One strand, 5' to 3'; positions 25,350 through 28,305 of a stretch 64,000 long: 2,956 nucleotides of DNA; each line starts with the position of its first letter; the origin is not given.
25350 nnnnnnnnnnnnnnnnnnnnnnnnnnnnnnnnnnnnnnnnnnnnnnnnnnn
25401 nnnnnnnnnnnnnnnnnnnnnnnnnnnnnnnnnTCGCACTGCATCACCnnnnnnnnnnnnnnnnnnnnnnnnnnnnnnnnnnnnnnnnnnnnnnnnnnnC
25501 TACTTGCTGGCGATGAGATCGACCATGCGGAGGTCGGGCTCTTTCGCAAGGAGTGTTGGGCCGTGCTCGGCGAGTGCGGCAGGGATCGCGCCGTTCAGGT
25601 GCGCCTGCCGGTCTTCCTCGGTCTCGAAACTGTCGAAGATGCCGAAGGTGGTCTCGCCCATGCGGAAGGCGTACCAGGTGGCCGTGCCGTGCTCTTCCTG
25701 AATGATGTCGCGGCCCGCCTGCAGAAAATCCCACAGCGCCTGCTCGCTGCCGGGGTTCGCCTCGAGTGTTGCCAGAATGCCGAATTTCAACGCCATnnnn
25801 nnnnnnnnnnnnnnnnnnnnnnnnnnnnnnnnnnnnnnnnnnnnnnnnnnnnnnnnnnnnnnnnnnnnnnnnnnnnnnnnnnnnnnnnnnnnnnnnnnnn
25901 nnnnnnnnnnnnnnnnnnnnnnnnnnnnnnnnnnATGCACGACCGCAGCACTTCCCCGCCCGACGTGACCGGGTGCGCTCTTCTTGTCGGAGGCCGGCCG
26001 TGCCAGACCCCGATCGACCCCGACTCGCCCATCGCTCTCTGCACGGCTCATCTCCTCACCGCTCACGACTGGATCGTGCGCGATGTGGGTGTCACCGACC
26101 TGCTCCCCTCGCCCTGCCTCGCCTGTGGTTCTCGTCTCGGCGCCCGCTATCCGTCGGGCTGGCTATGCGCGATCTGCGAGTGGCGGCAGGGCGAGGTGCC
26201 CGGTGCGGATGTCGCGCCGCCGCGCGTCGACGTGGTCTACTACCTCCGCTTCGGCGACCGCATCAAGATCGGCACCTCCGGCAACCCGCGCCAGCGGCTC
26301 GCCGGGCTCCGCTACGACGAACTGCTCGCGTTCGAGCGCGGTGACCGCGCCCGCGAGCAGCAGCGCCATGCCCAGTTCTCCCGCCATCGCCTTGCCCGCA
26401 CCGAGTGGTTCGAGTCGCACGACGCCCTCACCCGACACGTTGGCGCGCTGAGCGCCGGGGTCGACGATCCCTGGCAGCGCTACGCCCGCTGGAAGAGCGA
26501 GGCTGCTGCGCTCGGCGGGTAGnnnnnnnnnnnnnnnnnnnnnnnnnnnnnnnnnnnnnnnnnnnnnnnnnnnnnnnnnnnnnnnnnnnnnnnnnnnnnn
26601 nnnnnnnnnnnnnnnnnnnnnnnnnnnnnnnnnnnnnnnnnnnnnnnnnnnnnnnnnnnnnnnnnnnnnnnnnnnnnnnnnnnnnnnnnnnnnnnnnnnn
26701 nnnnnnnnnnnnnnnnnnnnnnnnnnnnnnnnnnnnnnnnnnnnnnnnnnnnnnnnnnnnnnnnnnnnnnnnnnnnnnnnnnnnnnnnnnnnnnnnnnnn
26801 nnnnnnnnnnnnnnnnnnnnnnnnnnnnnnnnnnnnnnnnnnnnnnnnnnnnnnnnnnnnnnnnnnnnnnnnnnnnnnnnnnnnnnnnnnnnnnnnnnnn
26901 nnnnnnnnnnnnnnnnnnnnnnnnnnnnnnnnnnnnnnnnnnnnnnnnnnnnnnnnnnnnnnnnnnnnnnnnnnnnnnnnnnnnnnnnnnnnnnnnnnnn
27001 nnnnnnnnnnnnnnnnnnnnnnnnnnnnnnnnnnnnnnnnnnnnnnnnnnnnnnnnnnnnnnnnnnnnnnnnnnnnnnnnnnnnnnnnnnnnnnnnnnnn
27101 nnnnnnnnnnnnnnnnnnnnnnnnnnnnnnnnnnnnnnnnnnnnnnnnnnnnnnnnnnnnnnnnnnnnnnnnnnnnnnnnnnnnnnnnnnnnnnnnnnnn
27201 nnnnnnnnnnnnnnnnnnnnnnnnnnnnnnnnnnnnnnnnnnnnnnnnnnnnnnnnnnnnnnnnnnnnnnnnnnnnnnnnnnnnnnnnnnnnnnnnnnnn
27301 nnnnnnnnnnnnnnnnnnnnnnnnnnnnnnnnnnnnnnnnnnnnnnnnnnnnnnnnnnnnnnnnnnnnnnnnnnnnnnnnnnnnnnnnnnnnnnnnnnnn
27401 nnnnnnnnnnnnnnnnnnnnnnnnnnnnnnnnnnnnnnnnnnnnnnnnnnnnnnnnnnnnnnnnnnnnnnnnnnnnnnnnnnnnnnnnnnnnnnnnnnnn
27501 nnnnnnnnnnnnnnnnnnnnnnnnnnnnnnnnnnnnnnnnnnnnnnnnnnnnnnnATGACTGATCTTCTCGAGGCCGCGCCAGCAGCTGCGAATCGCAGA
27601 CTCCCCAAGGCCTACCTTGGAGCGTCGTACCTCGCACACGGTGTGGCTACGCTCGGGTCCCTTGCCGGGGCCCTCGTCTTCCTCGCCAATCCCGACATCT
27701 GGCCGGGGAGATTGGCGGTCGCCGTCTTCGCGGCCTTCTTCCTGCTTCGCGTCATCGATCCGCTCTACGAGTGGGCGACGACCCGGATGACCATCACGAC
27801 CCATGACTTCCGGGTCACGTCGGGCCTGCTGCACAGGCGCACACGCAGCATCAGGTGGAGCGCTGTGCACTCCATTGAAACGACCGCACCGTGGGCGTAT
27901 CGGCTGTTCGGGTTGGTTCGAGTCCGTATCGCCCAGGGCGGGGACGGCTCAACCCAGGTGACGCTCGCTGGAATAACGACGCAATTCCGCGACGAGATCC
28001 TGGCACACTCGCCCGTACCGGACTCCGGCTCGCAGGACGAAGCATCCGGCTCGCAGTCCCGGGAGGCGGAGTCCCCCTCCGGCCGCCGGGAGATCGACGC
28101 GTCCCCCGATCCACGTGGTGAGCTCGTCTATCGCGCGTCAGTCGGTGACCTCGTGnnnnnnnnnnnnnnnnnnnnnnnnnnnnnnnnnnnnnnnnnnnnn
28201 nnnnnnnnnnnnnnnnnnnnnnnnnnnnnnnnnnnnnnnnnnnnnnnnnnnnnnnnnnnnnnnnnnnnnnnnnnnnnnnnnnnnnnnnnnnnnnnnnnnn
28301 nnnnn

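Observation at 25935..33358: Bacteriocin island: toxin gene followed by YdbS/YdbT-like PH-domain proteins, a two-component system, flotillin and DoxX, bounded by a phage-type GIY-YIG gene and tRNA-Glu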

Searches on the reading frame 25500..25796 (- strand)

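Call 4: search_protein_families(library=pfam, proteins=[window:25500-25790:-], max_evalue=0.01)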
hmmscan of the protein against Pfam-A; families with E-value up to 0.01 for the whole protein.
window:25500-25790:- (96 aa): 0 families

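Call 60: search_protein_families(library=ncbifam, proteins=[window:25500-25796:-], max_evalue=0.01)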
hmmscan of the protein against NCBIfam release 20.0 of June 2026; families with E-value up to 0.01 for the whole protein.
window:25500-25796:- (98 aa): 0 families

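Call 75: search_protein_families(library=phrogs, proteins=[window:25500-25796:-], max_evalue=0.01)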
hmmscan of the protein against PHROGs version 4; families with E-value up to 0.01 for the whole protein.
window:25500-25796:- (98 aa): 1 family
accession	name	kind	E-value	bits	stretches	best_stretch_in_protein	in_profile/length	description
phrog_6411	-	unknown function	1.6e-26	93.7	1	3-98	2-97/100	-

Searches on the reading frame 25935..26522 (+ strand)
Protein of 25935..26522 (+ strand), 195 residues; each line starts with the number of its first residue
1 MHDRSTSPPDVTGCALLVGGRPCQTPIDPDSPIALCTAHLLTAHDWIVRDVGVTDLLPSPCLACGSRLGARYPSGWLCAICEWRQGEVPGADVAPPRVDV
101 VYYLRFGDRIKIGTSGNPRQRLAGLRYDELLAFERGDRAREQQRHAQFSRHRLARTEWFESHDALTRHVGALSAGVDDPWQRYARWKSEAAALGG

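Call 4: search_protein_families(library=pfam, proteins=[window:25935-26522:+], max_evalue=0.01)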
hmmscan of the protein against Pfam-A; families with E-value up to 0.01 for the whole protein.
window:25935-26522:+ (195 aa): 2 families
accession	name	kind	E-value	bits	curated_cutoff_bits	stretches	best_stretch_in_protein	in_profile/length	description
PF13455.12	MUG113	-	0.00052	21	22.3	1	111-161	2-61/73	Meiotically up-regulated gene 113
PF10544.15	T5orf172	-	0.00081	20.3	20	1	105-161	11-88/101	T5orf172 domain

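Call 60: search_protein_families(library=ncbifam, proteins=[window:25935-26522:+], max_evalue=0.01)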
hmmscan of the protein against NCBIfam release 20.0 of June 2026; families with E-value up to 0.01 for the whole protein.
window:25935-26522:+ (195 aa): 0 families

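Call 75: search_protein_families(library=phrogs, proteins=[window:25935-26522:+], max_evalue=0.01)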
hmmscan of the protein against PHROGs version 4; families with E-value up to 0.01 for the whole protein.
window:25935-26522:+ (195 aa): 2 families
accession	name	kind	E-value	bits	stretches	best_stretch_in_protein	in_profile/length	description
phrog_8604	-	unknown function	4.1e-19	70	1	97-173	123-198/200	-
phrog_8130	-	unknown function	3.1e-05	24.2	1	95-168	176-257/434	-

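Call 76: search_protein_families(library=padloc, proteins=[window:25935-26522:+], max_evalue=0.001)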
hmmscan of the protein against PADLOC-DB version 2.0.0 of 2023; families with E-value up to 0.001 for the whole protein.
window:25935-26522:+ (195 aa): 0 families
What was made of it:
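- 25935..26522 (+): Neighbour, not part of the cassette: GIY-YIG/T5orf172-like protein with Cys-rich N-terminus. Borderline Pfam hits (call 4); phrog_8604 E 4e-19 (call 75); no PADLOC hit (call 76).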

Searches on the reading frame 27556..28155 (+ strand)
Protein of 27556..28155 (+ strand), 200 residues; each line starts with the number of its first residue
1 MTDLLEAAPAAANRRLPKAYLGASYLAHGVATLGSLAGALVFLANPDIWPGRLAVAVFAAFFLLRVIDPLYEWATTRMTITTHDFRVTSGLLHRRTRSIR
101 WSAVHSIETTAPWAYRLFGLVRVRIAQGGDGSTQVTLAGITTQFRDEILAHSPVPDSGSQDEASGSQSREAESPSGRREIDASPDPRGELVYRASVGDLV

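Call 63: search_protein_families(library=pfam, proteins=[window:27556-28155:+], max_evalue=1)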
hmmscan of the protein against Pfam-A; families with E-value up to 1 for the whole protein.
window:27556-28155:+ (200 aa): 1 family
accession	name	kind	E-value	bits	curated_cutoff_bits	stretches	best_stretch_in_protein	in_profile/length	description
PF03703.20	bPH_2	-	1.7e-10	41.4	22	1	73-139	1-65/78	Bacterial PH domain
